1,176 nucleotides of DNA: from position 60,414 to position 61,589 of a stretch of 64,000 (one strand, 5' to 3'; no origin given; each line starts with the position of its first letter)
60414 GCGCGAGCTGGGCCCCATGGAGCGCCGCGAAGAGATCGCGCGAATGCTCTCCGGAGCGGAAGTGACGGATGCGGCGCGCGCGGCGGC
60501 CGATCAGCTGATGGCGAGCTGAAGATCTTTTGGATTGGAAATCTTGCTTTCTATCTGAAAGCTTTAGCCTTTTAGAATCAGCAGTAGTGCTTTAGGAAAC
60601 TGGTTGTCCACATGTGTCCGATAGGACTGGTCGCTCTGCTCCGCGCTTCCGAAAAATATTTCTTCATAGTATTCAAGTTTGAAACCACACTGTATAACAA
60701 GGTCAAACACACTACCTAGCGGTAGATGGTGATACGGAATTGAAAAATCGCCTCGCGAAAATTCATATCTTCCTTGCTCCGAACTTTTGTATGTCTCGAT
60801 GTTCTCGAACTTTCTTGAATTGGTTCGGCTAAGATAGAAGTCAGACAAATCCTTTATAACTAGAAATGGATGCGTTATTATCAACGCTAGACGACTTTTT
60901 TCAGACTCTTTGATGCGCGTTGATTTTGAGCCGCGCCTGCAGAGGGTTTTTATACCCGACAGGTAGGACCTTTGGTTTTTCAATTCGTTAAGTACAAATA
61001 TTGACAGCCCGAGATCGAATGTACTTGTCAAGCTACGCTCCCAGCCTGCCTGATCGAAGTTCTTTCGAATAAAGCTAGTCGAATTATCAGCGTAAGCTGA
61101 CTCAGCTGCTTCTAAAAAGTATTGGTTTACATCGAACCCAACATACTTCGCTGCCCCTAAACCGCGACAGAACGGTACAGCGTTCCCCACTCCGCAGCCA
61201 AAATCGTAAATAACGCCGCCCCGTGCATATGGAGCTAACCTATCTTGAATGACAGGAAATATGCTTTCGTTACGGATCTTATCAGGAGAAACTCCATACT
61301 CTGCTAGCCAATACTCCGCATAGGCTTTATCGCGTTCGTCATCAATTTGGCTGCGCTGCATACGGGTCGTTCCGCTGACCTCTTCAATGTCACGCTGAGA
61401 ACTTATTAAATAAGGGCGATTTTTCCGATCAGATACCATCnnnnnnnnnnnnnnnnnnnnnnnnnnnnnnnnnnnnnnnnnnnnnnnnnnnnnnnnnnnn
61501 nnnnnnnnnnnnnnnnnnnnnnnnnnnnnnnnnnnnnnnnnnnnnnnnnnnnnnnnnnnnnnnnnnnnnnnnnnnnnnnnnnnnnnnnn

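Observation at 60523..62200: Candidate undescribed anti-phage module: Cap15-like TM/beta-barrel effector coupled to a SAM methyltransferase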

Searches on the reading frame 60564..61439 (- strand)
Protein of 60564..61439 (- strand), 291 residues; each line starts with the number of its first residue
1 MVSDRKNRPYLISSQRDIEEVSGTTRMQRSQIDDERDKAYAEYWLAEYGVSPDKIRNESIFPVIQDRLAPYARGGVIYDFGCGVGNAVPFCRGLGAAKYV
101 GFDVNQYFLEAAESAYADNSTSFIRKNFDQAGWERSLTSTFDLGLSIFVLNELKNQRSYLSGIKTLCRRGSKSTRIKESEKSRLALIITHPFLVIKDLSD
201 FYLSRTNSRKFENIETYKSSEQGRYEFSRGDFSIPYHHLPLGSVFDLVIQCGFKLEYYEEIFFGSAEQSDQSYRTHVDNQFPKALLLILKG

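Call 3: search_protein_families(library=pfam, proteins=[window:60564-61439:-], max_evalue=1)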
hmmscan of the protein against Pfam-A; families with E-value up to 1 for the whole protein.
window:60564-61439:- (291 aa): 7 families
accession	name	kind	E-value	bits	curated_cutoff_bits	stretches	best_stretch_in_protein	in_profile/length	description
PF08242.18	Methyltransf_12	-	2.9e-08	34.8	30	1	79-170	2-95/98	Methyltransferase domain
PF08241.18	Methyltransf_11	-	3.2e-08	34.5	21.2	1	79-171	2-91/95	Methyltransferase domain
PF13649.12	Methyltransf_25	-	2.9e-07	31.5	27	1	77-169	1-95/97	Methyltransferase domain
PF13847.12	Methyltransf_31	-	1.9e-06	28.1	27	1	74-171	4-105/145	Methyltransferase domain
PF13489.12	Methyltransf_23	-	2.2e-06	27.9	27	1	59-169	8-110/164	Methyltransferase domain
PF16283.10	DUF4929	-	0.16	11.3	28.3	1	94-174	200-280/374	Domain of unknown function (DUF4929)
PF05175.20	MTS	-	0.28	11.2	23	1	73-125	31-87/170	Methyltransferase small domain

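Call 4: search_protein_families(library=padloc, proteins=[window:60564-61439:-], max_evalue=1)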
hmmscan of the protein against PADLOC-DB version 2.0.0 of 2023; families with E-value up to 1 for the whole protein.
window:60564-61439:- (291 aa): 1 family
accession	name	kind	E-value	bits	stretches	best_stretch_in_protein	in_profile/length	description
PDLC04134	mad2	-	0.019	11.8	1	58-131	277-351/492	mads_2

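Call 5: search_protein_families(library=ncbifam, proteins=[window:60564-61439:-], max_evalue=1)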
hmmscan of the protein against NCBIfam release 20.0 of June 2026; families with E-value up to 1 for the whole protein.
window:60564-61439:- (291 aa): 5 families
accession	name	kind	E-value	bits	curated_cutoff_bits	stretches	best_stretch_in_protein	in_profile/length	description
NF043040.1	corrin_prot_MT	hypoth_equivalog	8.2e-05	22.1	180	1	69-161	35-133/216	corrinoid protein-associated methyltransferase CpaM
NF045667.1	MTase_DVU1556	equivalog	0.0043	16.5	155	1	69-119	18-68/213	DVU_1556 family methyltransferase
NF001785.0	PRK00517.2-2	equivalog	0.017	14.3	188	1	70-125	142-197/282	50S ribosomal protein L11 methyltransferase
NF002463.0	PRK01683.1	equivalog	0.089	12.4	297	1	76-126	34-83/258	trans-aconitate 2-methyltransferase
NF011804.0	PRK15273.1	equivalog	0.21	9.3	1371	1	103-162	509-568/899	fimbrial biogenesis outer membrane usher protein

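Call 6: search_protein_families(library=phrogs, proteins=[window:60564-61439:-], max_evalue=1)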
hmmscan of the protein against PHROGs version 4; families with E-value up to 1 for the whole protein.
window:60564-61439:- (291 aa): 2 families
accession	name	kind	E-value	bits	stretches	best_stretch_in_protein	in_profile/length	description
phrog_4752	-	other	4.7e-06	27.1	1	74-164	52-147/241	tRNA methyltransferase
phrog_14544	-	unknown function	0.067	13.1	1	72-113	121-162/323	-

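Call 13: find_homologous_proteins(query=window:60564-61439:-, max_evalue=0.001)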
Query window:60564-61439:- (291 aa): 7 proteins with E <= 0.001 among 446 candidates.
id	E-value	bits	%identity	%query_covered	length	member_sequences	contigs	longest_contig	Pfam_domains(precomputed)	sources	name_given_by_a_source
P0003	3.8e-175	599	100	91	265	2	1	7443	PF13489.13,PF13649.13,PF08241.19,PF08242.19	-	-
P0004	3.5e-117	409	59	99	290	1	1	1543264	PF13847.13,PF13489.13,PF13649.13,PF08241.19,PF08242.19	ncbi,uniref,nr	ncbi:class I SAM-dependent methyltransferase [Henriciella algicola]|uniref:Class I SAM-dependent met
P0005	2.2e-93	331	53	96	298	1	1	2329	PF13847.13,PF13489.13,PF13649.13,PF08241.19,PF08242.19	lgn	-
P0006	6.0e-85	303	48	97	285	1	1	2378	PF08241.19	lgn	-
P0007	6.1e-85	303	50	96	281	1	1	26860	PF13847.13,PF13489.13,PF13649.13,PF08241.19,PF08242.19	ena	-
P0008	2.5e-82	295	51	96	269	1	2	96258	PF13847.13,PF13489.13,PF13649.13,PF08241.19,PF08242.19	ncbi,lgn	-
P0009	8.6e-58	214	41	99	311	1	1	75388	PF13847.13,PF13649.13,PF03291.23,PF08241.19,PF08242.19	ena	-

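Call 15: find_encoding_contigs(protein=P0008, flank=6000)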
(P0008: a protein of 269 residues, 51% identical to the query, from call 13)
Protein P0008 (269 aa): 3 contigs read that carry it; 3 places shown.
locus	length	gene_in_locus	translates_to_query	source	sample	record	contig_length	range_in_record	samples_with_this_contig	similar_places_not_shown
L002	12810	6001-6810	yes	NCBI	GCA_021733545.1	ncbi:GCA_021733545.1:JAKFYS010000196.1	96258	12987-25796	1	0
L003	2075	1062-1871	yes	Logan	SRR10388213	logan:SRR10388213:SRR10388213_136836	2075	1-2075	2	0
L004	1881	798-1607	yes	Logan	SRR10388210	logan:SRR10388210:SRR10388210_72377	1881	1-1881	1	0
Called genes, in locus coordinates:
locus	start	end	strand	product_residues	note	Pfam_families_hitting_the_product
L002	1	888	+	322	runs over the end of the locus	PF08401:ArdcN, PF18818:MPTase-PolyVal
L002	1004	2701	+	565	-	PF02195:ParB_N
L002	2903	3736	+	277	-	PF17194:AbiEi_3_N, PF11459:AbiEi_3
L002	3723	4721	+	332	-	PF08843:AbiEii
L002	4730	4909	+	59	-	-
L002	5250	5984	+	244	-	-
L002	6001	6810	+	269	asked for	PF13489:Methyltransf_23 (weak), PF13649:Methyltransf_25 (weak), PF13847:Methyltransf_31 (weak), PF08241:Methyltransf_11 (weak), PF08242:Methyltransf_12 (weak)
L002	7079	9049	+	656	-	PF02534:T4SS-DNA_transf, PF10412:TrwB_AAD_bind, PF12696:TraG-D_C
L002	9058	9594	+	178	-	-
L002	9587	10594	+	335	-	PF00437:T2SSE, PF27713:UCP018868 (weak)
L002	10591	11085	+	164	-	PF04956:TrbC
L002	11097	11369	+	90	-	PF05101:VirB3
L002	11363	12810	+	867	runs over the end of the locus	PF27097:VirB4_TrbE_N, PF03135:CagE_TrbE_VirB (weak), PF12846:AAA_10 (faint), PF19044:P-loop_TraG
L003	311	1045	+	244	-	-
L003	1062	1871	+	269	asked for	PF13489:Methyltransf_23 (weak), PF13649:Methyltransf_25 (weak), PF13847:Methyltransf_31 (weak), PF08241:Methyltransf_11 (weak), PF08242:Methyltransf_12 (weak)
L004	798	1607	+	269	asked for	PF13489:Methyltransf_23 (weak), PF13649:Methyltransf_25 (weak), PF13847:Methyltransf_31 (weak), PF08241:Methyltransf_11 (weak), PF08242:Methyltransf_12 (weak)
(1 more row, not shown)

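Call 16: find_encoding_contigs(protein=P0007, flank=6000)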
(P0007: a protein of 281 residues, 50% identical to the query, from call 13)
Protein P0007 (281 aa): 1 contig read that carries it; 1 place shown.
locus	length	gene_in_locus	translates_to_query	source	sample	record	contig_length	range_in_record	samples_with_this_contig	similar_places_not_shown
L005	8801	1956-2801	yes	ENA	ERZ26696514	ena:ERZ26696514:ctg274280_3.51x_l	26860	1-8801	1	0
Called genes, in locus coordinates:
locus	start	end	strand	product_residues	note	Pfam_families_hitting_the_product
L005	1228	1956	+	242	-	-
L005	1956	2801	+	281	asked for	PF13489:Methyltransf_23, PF08241:Methyltransf_11, PF08242:Methyltransf_12, PF13649:Methyltransf_25, PF13847:Methyltransf_31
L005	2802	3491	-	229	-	PF13361:UvrD_C, PF13538:UvrD_C_2 (faint)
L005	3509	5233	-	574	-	PF00580:UvrD-helicase, PF13245:AAA_19, PF13604:AAA_30 (faint), PF13361:UvrD_C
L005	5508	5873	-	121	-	-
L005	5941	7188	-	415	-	PF02786:CPSase_L_D2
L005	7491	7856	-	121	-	PF03992:ABM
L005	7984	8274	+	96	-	PF03992:ABM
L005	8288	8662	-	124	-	PF02604:PhdYeFM_antitox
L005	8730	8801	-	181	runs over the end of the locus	PF12098:DUF3574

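Call 17: find_encoding_contigs(protein=P0009, flank=6000)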
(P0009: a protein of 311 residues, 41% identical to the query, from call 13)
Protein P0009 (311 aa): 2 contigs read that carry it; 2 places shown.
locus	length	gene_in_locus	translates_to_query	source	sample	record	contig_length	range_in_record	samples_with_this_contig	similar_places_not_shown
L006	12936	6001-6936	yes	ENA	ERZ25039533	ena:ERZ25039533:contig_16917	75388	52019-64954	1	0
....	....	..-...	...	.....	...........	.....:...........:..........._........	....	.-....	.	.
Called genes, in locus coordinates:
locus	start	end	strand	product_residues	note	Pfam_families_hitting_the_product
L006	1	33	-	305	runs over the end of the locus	-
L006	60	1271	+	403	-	PF00872:Transposase_mut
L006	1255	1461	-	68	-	-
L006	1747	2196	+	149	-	-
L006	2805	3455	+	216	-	PF00589:Phage_integrase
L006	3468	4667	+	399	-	PF14319:Zn_Tnp_IS91, PF04986:Y2_Tnp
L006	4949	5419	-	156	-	-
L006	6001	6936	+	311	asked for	PF03291:mRNA_G-N7_MeTrfase (weak), PF08241:Methyltransf_11, PF08242:Methyltransf_12, PF13649:Methyltransf_25, PF13847:Methyltransf_31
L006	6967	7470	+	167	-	PF07931:CPT, PF13238:AAA_18 (weak), PF13671:AAA_33 (weak)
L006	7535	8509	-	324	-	PF13365:Trypsin_2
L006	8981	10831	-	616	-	PF13365:Trypsin_2, PF01223:Endonuclease_NS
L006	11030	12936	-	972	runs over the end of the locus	PF13023:HD_3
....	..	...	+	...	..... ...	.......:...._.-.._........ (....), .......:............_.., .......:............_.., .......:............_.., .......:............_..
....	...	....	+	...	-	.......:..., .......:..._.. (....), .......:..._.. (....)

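Call 20: find_encoding_contigs(protein=P0005, flank=6000)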
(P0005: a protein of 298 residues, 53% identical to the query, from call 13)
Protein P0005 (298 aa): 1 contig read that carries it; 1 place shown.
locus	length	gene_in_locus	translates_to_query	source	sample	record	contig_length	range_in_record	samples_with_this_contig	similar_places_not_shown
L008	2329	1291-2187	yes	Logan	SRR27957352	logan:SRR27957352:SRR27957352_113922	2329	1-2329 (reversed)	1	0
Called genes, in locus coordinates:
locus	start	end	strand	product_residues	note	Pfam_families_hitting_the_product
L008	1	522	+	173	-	?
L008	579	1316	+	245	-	-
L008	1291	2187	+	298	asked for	PF13489:Methyltransf_23 (weak), PF13847:Methyltransf_31 (weak), PF08241:Methyltransf_11, PF08242:Methyltransf_12, PF13649:Methyltransf_25 (weak)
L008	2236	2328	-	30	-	?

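Call 21: find_encoding_contigs(protein=P0006, flank=6000)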
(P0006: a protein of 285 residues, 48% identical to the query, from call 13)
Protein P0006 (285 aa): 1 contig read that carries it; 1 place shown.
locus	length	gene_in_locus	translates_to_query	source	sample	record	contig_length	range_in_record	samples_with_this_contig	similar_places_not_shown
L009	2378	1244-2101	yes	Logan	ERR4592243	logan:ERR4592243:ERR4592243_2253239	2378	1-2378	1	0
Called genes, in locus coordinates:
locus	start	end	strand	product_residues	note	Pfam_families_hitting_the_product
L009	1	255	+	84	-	?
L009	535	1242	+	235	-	-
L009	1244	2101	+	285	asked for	PF08241:Methyltransf_11 (weak)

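Call 47: search_solved_structures(query=window:60564-61439:-, max_evalue=0.01)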
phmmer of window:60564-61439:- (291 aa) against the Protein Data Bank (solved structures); distinct sequences matched with E-value up to 0.01: 2.
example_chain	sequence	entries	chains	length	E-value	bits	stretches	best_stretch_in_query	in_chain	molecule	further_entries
3bkw_A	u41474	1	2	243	3.6e-05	26.8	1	49-153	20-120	S-adenosylmethionine dependent methyltransferase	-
4nec_A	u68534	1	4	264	0.0031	20.5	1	75-178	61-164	Putative SAM-dependent methyltransferase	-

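Call 75: predict_structure(alignment_id=A4)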
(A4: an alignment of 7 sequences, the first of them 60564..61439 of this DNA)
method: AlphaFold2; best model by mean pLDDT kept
length: 291 residues; sequences in the alignment: 7
mean_pLDDT: 74.3   pTM: 0.75
mean pLDDT of the five models: 74.3, 72.7, 71.6, 71.5, 70.0
residues with pLDDT >= 90: 99; 70-90: 90; 50-70: 45; < 50: 57
segments of 3 or more residues with pLDDT < 50: 1-26, 213-224, 227-233, 266-277
pLDDT, mean of each block of 10 residues (from residue 1): 34 34 47 77 81 85 94 94 86 95 90 92 89 84 92 87 88 76 91 63 56 46 45 58 89 92 58 48 84 86
secondary structure, 60 per line:
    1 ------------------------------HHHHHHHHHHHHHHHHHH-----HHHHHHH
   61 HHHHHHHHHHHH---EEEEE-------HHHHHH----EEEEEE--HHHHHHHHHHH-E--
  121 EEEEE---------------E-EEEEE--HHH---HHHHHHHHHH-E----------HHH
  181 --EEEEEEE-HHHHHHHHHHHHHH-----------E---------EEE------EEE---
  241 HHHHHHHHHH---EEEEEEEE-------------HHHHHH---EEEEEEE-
elements in order: H31-48 H54-72 E76-80 H88-93 E98-103 H106-116 E121-125 E143-147 H156-165 E183-189 H191-204 E226-228 E235-237 H241-250 E254-261 H275-280 E284-290

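Call 78: fold_search(model_id=the predicted structure, library=pdb)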
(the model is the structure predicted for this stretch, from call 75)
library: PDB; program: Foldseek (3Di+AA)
matches with E <= 10: 1903; with E <= 0.001: 1110
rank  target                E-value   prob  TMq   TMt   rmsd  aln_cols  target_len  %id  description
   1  3bkw_B                2.4e-13  1.00  0.52  0.69   6.8       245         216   18  Crystal structure of S-adenosylmethionine dependent methyltransferase (NP_104914.1) from Mesorhizobium loti at 1.60 A  (released 2007-12-18)
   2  3bkw_A                2.5e-13  1.00  0.52  0.67   6.8       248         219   17  Crystal structure of S-adenosylmethionine dependent methyltransferase (NP_104914.1) from Mesorhizobium loti at 1.60 A  (released 2007-12-18)
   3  3e8s                  8.7e-12  1.00  0.56  0.72   5.5       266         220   19  Crystal structure of Putative SAM Dependent Methyltransferase in Complex with SAH (NP_744700.1) from PSEUDOMONAS PUTIDA  (released 2008-09-02)
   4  3g5l_A                3.9e-11  1.00  0.53  0.67   8.6       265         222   12  Crystal structure of putative S-adenosylmethionine dependent methyltransferase from Listeria monocytogenes (released 2009-02-17)
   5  3l8d                  4.1e-11  1.00  0.51  0.71   6.6       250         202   15  Crystal structure of methyltransferase from Bacillus Thuringiensis (released 2010-01-12)
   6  5je1_B                4.1e-11  1.00  0.52  0.61   5.9       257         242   17  Crystal structure of Burkholderia glumae ToxA with bound S-adenosylhomocysteine (SAH) and toxoflavin (released 2016-05-04)
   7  5jdz_A                6.4e-11  1.00  0.53  0.62   6.0       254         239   17  Crystal structure of Burkholderia glumae ToxA with bound S-adenosylhomocysteine (SAH) (released 2016-05-04)
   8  1ri1                  7.2e-11  1.00  0.52  0.59   7.7       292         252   11  Structure and mechanism of mRNA cap (guanine N-7) methyltransferase (released 2004-02-03)
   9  5je6_A                9.3e-11  1.00  0.52  0.62   6.1       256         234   17  Crystal structure of Burkholderia glumae ToxA (released 2016-05-11)
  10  3g5l_B                1.1e-10  1.00  0.53  0.70   6.2       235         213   13  Crystal structure of putative S-adenosylmethionine dependent methyltransferase from Listeria monocytogenes (released 2009-02-17)
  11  5je5                  1.8e-10  1.00  0.55  0.64   5.9       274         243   17  Crystal structure of Burkholderia glumae ToxA with bound S-adenosylhomocysteine (SAH) and 1-demethyltoxoflavin (released 2016-05-04)
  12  5jdz_B                2.0e-10  1.00  0.53  0.68   5.2       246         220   17  Crystal structure of Burkholderia glumae ToxA with bound S-adenosylhomocysteine (SAH) (released 2016-05-04)
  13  5je3_B                3.2e-10  1.00  0.54  0.69   5.3       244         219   16  Crystal structure of Burkholderia glumae ToxA Y7A mutant with bound S-adenosylhomocysteine (SAH) (released 2016-05-04)
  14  5je1_A                3.2e-10  1.00  0.55  0.64   5.8       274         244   16  Crystal structure of Burkholderia glumae ToxA with bound S-adenosylhomocysteine (SAH) and toxoflavin (released 2016-05-04)
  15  2p7i_A                3.4e-10  1.00  0.51  0.64   6.6       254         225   12  CRYSTAL STRUCTURE OF a SAM dependent methyl-transferase type 12 family protein (ECA1738) FROM PECTOBACTERIUM ATROSEPTI (released 2007-04-03)
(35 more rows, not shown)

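Call 102: search_protein_families(library=padloc, proteins=[L006:6967-7470:+, L006:7535-8509:-, L006:8981-10831:-, L006:4949-5419:-, L005:3509-5233:-, L005:2802-3491:-, L005:5508-5873:-, L002:1004-2701:+], max_evalue=0.001)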
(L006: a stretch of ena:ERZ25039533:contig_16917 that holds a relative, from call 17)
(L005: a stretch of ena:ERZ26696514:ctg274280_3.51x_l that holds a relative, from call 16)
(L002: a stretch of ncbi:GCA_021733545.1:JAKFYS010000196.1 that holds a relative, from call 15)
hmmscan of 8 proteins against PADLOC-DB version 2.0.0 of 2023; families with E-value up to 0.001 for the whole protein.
L006:6967-7470:+ (167 aa): 1 family
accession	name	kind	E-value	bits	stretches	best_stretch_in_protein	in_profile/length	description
PDLC04140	mad8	-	0.00034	18.2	1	3-64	29-84/314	mads_8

L006:7535-8509:- (324 aa): 2 families
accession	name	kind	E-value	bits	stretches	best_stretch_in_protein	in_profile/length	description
PDLC02960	RT-Protease_XI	-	0.00067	16.7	1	111-270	348-486/506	single gene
PDLC02959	RT-Protease_XI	-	0.00072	16.6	1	109-270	348-489/510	single gene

L006:8981-10831:- (616 aa): 3 families
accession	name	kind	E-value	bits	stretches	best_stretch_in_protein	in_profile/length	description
PDLC03010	nacht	-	2.1e-14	51.5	1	84-314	115-373/378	-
PDLC02960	RT-Protease_XI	-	7.5e-05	19.9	1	107-311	341-503/506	single gene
PDLC02959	RT-Protease_XI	-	0.0002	18.5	1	105-294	344-489/510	single gene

L006:4949-5419:- (156 aa): 0 families

L005:3509-5233:- (574 aa): 52 families (the best 25 are shown)
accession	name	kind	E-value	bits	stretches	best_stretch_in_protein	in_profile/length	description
PDLC03802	RTasHel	-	3.2e-100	334.9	1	55-474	5-386/675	DRT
PDLC00114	GajB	-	7.6e-88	293.7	1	52-470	4-425/635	UrvD helicase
PDLC00132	GajB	-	7.3e-70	234.3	1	56-465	4-422/625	UrvD helicase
PDLC00117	GajB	-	5.1e-53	178.5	1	57-437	17-391/604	UrvD helicase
PDLC00127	GajB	-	7.8e-45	151.5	1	54-340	7-283/594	UrvD helicase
PDLC00103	GajB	-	2.7e-37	127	1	56-488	17-443/612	UrvD helicase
PDLC00121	GajB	-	4.1e-37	126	1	57-345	7-282/565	UrvD helicase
PDLC00130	GajB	-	2.4e-33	113.3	1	56-348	4-292/589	UrvD helicase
PDLC00107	GajB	-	1.3e-31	107.9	1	59-408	19-358/587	UrvD helicase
PDLC00134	GajB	-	6.1e-31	105.9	1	59-405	20-357/431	UrvD helicase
PDLC00133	GajB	-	2e-30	104.1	1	54-349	10-293/382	UrvD helicase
PDLC00144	GajB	-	2.7e-28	96.9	2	224-424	123-325/559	UrvD helicase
PDLC00122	GajB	-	3.4e-28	96.8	2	260-350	160-251/502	UrvD helicase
PDLC00104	GajB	-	5.9e-27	92.6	1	59-349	6-252/574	UrvD helicase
PDLC00119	GajB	-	1.5e-26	91.5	1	68-340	15-294/565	UrvD helicase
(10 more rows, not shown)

L005:2802-3491:- (229 aa): 19 families
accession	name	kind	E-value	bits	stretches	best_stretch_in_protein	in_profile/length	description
PDLC00117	GajB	-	6.9e-24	82.3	1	4-98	506-597/604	UrvD helicase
PDLC00132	GajB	-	1.2e-18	65.1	1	7-97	535-623/625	UrvD helicase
PDLC00114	GajB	-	8.9e-17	58.9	1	7-97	542-629/635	UrvD helicase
PDLC00123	GajB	-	8.4e-15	52.4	1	9-93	438-526/540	UrvD helicase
PDLC00108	GajB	-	9.6e-13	45.9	1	9-99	352-438/445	UrvD helicase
PDLC00107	GajB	-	1.7e-11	41.5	1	7-82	474-563/587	UrvD helicase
PDLC00103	GajB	-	7.9e-10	36.3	1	8-81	516-582/612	UrvD helicase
PDLC03802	RTasHel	-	3.2e-09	34.2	1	16-81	604-657/675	DRT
PDLC00121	GajB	-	1.2e-07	28.7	1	10-100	452-542/565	UrvD helicase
PDLC00130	GajB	-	2.8e-07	27.2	1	9-73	505-566/589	UrvD helicase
PDLC01087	C3a187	-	4.6e-07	27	1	10-89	495-557/559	NERD+UvrD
PDLC00144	GajB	-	1.4e-06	25.2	1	10-81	465-526/559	UrvD helicase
PDLC00112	GajB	-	2.7e-06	24.3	1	11-73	493-555/581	UrvD helicase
PDLC00119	GajB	-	8.2e-06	23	1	9-75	481-543/565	UrvD helicase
PDLC00116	GajB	-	8.4e-06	22.7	1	8-80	458-523/557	UrvD helicase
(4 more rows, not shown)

L005:5508-5873:- (121 aa): 0 families

L002:1004-2701:+ (565 aa): 1 family
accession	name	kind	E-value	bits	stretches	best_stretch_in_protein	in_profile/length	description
PDLC03229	MTase_II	-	7.8e-05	19.6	1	7-100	12-100/436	Type II methyltransferase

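Call 110: search_dna_similar(query=window:60564-61439:-, collection=plasmids, mode=protein, max_evalue=0.00001, max_rows=10)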
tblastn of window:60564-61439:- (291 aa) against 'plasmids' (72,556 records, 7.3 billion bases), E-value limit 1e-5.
No match.

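Call 111: search_dna_similar(query=window:60564-61439:-, collection=phages, mode=protein, max_evalue=0.00001, max_rows=10)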
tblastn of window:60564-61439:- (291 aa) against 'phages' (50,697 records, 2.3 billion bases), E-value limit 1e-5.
No match.

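Call 115: search_protein_families(library=pfam, proteins=[L006:6967-7470:+, L002:4730-4909:+], max_evalue=0.01)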
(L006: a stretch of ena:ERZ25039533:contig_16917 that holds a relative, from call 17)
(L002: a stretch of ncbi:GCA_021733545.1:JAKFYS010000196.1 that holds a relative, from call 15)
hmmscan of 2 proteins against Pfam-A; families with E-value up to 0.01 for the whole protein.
L006:6967-7470:+ (167 aa): 9 families
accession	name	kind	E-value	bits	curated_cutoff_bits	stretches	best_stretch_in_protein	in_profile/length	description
PF07931.18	CPT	-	4.9e-30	105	22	1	3-159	3-167/172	Chloramphenicol phosphotransferase-like protein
PF13671.12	AAA_33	-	3.7e-06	27.7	27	1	3-120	1-116/143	AAA domain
PF13238.12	AAA_18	-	1.1e-05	26.3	29.4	1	4-123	1-114/128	AAA domain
PF13173.12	AAA_14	-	0.00028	21.3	27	1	4-101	5-90/129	AAA domain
PF08433.16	KTI12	-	0.00042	20.4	22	1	1-29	1-29/271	Chromatin associated protein KTI12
PF13521.12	AAA_28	-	0.0031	18.2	27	1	4-24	2-22/164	AAA domain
PF06414.18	Zeta_toxin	-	0.0044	16.9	22.3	1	2-43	17-60/199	Zeta toxin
PF13191.12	AAA_16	-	0.0066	17.4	32.6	0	4-40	27-63/167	AAA ATPase domain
PF01583.26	APS_kinase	-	0.01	16.3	21.1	0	3-30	4-31/152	Adenylylsulphate kinase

L002:4730-4909:+ (59 aa): 0 families

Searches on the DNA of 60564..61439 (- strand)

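Call 107: search_dna_similar(query=L002:1-12810:+, collection=plasmids, mode=near, max_rows=12)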
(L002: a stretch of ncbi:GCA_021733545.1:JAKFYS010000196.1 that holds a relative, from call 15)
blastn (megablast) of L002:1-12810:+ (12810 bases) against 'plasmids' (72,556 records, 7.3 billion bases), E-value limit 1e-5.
Records with a match: 97; places in all: 99; records where one place covers at least 80% of the query: 0.
Best place of each record, by identity: 80-90% 81; 60-80% 16.
By first word of the organism name: Ralstonia 48; Agrobacterium 20; Bradyrhizobium 9; Rhizobium 4; Paracoccus 3; Rhodopseudomonas 1; Niveispirillum 1; Mesorhizobium 1; Novosphingobium 1; Sphingobium 1; and 8 more.
By predicted mobility (MOB-suite, as given by PLSDB): mobilizable 49; conjugative 35; non-mobilizable 13.
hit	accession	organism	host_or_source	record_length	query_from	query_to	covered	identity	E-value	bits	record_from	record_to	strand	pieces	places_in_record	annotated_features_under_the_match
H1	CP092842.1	Bradyrhizobium sp. 62B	Arachis hypogaea L.,cell ...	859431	7493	10420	12%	70.7%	9e-34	277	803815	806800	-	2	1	conjugal transfer protein TraG | trbB: P-type conjugative transfer ATPase TrbB | CopG family transcriptional regulator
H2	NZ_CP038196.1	Paracoccus versutus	single cell,soil adjacent to the roots ...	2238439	7490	8532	8%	72.3%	1e-66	265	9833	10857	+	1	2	none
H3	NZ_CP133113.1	Rhodopseudomonas sp. BAL398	Cell culture,surface waters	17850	9641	10431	6%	72.7%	6e-60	243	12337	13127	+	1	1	trbB: P-type conjugative transfer ATPase TrbB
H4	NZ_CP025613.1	Niveispirillum cyanobacteriorum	sing cell,cyanobacterial aggregates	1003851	9695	10431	6%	72.9%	1e-56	231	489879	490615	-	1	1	none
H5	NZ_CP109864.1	Paracoccus aminovorans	bacteria,human fecal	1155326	9699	10416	6%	74.2%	2e-69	274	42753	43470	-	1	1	record has no annotation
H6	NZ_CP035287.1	Paracoccus versutus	whole organism,soil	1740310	9785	10420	5%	71.1%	4e-27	134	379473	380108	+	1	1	none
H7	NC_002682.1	Mesorhizobium japonicum MAFF 303099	-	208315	9856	10431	4%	70.9%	2e-20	111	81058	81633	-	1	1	trbB: P-type conjugative transfer ATPase TrbB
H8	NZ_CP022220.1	Bradyrhizobium guangxiense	peanut,cell culture,roots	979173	9858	10420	4%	71.2%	7e-25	126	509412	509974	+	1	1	trbB: P-type conjugative transfer ATPase TrbB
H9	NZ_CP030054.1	Bradyrhizobium guangzhouense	Arachis hypogaea,Microbe,nodule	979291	9858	10420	4%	71.2%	7e-25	126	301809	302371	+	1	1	trbB: P-type conjugative transfer ATPase TrbB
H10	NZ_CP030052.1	Bradyrhizobium guangdongense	peanut,cell culture,roots of peanut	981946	9858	10420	4%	71.2%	7e-25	126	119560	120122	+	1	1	trbB: P-type conjugative transfer ATPase TrbB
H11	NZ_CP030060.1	Bradyrhizobium sp. CCBAU 53351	Arachis hypogaea,Microbe,nodule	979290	9858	10420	4%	71.2%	7e-25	126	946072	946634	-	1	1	trbB: P-type conjugative transfer ATPase TrbB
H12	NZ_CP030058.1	Bradyrhizobium guangdongense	Arachis hypogaea,Microbe,nodule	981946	9858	10420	4%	71.2%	7e-25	126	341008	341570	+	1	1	trbB: P-type conjugative transfer ATPase TrbB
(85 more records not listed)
